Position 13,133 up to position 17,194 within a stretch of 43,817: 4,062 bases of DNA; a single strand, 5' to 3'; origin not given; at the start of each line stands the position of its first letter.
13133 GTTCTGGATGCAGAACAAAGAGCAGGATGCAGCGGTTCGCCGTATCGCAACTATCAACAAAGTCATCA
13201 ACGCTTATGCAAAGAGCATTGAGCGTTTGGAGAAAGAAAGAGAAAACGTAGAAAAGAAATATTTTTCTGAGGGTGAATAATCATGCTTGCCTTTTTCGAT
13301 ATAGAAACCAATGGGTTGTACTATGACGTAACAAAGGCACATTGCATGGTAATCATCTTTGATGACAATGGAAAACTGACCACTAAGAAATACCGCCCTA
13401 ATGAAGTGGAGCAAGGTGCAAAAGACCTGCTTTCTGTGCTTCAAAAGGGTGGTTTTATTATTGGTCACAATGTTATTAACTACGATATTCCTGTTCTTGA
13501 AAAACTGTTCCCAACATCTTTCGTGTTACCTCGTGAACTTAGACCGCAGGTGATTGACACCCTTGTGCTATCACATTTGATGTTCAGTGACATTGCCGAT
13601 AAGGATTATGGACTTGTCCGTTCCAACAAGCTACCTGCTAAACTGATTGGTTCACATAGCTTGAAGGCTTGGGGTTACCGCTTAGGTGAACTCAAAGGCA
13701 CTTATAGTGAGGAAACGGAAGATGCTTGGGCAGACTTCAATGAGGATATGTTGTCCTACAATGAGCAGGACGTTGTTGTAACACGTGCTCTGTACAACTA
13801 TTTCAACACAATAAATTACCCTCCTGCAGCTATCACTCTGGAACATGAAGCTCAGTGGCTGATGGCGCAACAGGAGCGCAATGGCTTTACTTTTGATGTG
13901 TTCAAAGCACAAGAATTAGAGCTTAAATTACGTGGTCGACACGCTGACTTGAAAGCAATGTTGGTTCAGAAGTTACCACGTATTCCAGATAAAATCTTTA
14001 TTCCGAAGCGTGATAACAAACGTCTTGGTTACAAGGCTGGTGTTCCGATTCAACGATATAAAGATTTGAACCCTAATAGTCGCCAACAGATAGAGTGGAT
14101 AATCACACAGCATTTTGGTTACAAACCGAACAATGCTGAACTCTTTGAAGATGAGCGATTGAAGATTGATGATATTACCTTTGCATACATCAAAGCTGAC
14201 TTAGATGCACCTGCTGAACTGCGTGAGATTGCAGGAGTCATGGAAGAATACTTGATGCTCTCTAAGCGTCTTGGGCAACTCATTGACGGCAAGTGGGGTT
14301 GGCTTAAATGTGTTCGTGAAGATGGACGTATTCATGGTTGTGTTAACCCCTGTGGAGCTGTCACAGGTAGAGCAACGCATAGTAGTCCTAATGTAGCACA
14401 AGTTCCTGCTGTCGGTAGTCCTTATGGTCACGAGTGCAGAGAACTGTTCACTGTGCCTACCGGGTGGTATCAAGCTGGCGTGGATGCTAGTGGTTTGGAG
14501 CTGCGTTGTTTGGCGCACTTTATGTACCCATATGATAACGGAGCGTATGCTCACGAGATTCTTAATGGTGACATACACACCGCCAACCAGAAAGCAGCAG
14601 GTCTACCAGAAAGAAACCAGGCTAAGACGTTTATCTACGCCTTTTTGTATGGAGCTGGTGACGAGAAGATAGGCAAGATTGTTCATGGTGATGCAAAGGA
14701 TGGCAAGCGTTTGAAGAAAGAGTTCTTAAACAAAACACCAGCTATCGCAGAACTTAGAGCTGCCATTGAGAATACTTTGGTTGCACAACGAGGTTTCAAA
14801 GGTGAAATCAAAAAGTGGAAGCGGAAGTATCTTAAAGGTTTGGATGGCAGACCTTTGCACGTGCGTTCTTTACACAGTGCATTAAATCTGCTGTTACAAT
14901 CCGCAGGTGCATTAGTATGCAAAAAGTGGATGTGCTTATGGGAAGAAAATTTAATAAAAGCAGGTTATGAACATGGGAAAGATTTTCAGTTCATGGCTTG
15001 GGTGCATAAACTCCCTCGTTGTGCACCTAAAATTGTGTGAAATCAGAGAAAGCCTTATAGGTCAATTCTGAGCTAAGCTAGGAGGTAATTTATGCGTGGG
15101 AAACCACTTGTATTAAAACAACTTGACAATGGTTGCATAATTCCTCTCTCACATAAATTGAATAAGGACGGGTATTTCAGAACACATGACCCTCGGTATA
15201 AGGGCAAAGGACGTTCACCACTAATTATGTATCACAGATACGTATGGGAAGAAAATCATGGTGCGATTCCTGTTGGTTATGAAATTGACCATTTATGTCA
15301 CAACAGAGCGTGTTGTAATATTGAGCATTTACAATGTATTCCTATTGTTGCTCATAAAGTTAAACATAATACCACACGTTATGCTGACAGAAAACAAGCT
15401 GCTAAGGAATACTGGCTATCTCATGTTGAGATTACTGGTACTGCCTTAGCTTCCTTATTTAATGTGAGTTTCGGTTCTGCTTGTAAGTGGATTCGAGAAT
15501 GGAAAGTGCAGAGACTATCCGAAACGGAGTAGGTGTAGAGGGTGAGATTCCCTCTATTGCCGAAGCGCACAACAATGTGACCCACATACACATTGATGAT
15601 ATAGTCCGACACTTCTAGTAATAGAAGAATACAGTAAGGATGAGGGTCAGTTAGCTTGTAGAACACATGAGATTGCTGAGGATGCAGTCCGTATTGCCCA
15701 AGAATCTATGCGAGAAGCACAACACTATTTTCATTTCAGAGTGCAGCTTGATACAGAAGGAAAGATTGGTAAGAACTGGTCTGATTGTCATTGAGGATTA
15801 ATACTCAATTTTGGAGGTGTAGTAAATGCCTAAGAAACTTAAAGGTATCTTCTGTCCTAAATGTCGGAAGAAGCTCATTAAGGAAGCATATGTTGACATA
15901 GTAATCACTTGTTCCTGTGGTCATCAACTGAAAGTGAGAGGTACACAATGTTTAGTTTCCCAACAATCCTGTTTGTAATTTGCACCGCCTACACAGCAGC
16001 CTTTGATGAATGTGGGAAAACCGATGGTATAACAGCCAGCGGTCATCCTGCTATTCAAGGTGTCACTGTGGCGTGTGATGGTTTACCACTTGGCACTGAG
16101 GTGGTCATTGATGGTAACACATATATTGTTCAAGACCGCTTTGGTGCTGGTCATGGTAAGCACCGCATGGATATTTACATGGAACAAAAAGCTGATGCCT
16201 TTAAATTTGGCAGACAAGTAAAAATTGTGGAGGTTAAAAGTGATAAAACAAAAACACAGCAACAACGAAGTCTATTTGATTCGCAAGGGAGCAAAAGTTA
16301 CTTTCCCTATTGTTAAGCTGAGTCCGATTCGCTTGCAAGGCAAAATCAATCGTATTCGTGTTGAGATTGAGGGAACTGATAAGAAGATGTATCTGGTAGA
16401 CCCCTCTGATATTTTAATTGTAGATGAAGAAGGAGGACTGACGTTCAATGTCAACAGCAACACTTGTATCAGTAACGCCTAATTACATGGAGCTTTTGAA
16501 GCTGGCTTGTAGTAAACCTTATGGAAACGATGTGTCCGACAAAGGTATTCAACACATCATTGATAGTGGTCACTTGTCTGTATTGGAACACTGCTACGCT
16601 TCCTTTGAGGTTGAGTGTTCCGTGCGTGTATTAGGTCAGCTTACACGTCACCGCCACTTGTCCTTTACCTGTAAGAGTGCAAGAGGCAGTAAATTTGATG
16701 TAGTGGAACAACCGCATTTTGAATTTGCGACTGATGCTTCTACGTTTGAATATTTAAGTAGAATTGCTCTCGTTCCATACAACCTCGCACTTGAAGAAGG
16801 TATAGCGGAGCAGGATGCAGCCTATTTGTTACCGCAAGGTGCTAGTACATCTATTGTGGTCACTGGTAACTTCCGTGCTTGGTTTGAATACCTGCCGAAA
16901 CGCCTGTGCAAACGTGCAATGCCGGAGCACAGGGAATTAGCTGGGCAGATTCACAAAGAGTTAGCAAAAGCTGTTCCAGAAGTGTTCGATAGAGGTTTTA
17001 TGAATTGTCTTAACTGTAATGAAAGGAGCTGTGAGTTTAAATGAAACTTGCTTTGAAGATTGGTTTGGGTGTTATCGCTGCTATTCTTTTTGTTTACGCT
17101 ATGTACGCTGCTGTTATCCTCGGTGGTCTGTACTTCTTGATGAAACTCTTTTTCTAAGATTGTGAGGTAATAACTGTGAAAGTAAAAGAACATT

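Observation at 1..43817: Complete T7-like genome carrying an integrase/excisionase/attP module (temperate autographivirus-type phage)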

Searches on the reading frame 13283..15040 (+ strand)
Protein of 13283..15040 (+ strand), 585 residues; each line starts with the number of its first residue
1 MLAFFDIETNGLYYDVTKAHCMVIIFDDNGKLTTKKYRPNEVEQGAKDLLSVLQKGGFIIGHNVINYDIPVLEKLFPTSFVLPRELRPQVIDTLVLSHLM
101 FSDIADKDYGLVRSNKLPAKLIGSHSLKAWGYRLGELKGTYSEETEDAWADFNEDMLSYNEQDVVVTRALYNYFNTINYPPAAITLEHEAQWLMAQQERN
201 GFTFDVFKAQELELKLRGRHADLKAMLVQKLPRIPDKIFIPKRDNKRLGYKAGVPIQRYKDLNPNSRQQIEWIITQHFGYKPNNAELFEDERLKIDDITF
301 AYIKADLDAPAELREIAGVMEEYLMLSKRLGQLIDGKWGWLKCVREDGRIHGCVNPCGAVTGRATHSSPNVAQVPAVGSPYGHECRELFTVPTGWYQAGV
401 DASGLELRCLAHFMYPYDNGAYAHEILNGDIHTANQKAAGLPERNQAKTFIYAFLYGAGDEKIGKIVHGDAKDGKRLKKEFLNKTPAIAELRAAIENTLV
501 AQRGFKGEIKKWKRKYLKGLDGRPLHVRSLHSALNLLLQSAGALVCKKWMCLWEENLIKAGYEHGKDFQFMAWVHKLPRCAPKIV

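Call 11: search_protein_families(library=phrogs, proteins=[window:13283-15040:+], max_evalue=0.001)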
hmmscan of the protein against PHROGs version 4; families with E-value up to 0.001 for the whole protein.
window:13283-15040:+ (585 aa): 10 families
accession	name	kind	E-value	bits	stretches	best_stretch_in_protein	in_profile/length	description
phrog_17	-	DNA, RNA and nucleotide metabolism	2.4e-137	460.9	1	4-575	674-1185/1445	DNA polymerase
phrog_15971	-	DNA, RNA and nucleotide metabolism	5.1e-104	349.4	1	183-575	3-326/376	DNA polymerase I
phrog_403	-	DNA, RNA and nucleotide metabolism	1.2e-21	78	1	4-175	69-247/321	DNA polymerase exonuclease subunit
phrog_6375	-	DNA, RNA and nucleotide metabolism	1.1e-20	75.5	1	455-575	1-123/204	DNA polymerase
phrog_8888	-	DNA, RNA and nucleotide metabolism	8.5e-13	49.9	1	386-565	2-176/295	DNA polymerase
phrog_38876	-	DNA, RNA and nucleotide metabolism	9.2e-13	49.6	1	87-174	9-93/111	DNA polymerase exonuclease subunit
phrog_12241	-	DNA, RNA and nucleotide metabolism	1.8e-06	28.2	1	90-376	222-495/502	DNA polymerase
phrog_16667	-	DNA, RNA and nucleotide metabolism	1.6e-05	25.6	1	512-577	37-103/229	DNA polymerase I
phrog_192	-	DNA, RNA and nucleotide metabolism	2.5e-05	24.8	0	39-111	171-237/397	DNA polymerase exonuclease subunit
phrog_23226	-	DNA, RNA and nucleotide metabolism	0.00056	19.5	0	348-412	292-356/611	DNA polymerase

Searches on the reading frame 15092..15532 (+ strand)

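Call 11: search_protein_families(library=phrogs, proteins=[window:15092-15532:+], max_evalue=0.001)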
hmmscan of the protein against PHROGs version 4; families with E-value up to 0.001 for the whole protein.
window:15092-15532:+ (146 aa): 9 families
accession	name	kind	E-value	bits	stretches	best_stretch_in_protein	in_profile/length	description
phrog_6254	-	DNA, RNA and nucleotide metabolism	7.2e-35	121.5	1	2-144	2-125/154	HNH endonuclease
phrog_1872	-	DNA, RNA and nucleotide metabolism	2.7e-18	67.5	1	11-108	32-125/166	endonuclease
phrog_826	-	DNA, RNA and nucleotide metabolism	5.5e-15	56.7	1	12-84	82-150/281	HNH endonuclease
phrog_59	-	DNA, RNA and nucleotide metabolism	1.1e-10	42.5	1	20-139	162-274/423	HNH endonuclease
phrog_3593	-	DNA, RNA and nucleotide metabolism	5.2e-10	40.4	1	11-84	67-132/210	HNH endonuclease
phrog_1891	-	DNA, RNA and nucleotide metabolism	4.8e-09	37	1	36-93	153-213/255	HNH endonuclease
phrog_15471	-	DNA, RNA and nucleotide metabolism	7.3e-08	33.5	1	22-100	12-88/183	HNH endonuclease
phrog_99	-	DNA, RNA and nucleotide metabolism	8.1e-08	33.3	1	23-83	145-196/383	HNH endonuclease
phrog_10495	-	DNA, RNA and nucleotide metabolism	9.5e-06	26.7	1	51-99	14-57/63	HNH endonuclease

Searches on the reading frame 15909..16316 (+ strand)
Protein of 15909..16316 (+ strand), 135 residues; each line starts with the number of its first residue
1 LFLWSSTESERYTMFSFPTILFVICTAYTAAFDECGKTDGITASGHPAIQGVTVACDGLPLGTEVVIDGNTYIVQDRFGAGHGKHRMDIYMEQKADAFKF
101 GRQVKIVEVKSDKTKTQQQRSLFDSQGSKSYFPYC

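Call 11: search_protein_families(library=phrogs, proteins=[window:15909-16316:+], max_evalue=0.001)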
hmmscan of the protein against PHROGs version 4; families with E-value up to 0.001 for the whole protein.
window:15909-16316:+ (135 aa): 6 families
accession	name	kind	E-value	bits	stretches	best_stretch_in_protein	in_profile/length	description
phrog_22529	-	unknown function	6.5e-15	56.1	1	23-108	54-145/148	-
phrog_6631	-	unknown function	1.7e-11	45.1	1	24-109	155-249/251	-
phrog_25245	-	unknown function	1.1e-10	42.3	1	24-100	82-162/178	-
phrog_20590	-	other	4e-10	40.6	1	20-104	151-237/242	peptidase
phrog_2307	-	other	1.1e-08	36.1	1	21-105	114-207/212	L-alanyl-D-glutamate peptidase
phrog_36429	-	unknown function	1.5e-05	23.9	1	26-112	275-367/1159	-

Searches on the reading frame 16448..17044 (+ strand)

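Call 11: search_protein_families(library=phrogs, proteins=[window:16448-17044:+], max_evalue=0.001)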
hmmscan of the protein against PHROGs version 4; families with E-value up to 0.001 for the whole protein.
window:16448-17044:+ (198 aa): 5 families
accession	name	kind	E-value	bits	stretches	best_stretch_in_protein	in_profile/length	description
phrog_85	-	DNA, RNA and nucleotide metabolism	6.9e-35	121.8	1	29-184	410-583/866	thymidylate synthase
phrog_10644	-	DNA, RNA and nucleotide metabolism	5.1e-10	40.7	1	110-179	81-150/160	thymidylate synthase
phrog_28804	-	DNA, RNA and nucleotide metabolism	4.7e-08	34.3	1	115-177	17-79/91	thymidylate synthase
phrog_22708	-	DNA, RNA and nucleotide metabolism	1.7e-05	25.4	1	30-86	71-129/242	thymidylate synthase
phrog_35637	-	DNA, RNA and nucleotide metabolism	9.6e-05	22.6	1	26-163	113-255/366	thymidylate synthase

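Call 64: search_protein_families(library=ncbifam, proteins=[window:16448-17044:+], max_evalue=0.01)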
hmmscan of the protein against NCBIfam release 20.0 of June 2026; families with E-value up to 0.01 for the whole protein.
window:16448-17044:+ (198 aa): 1 family
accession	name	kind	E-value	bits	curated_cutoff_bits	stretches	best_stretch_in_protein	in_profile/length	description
TIGR02170.1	thyX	equivalog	4.2e-35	121.2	87.9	1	27-181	36-209/211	FAD-dependent thymidylate synthase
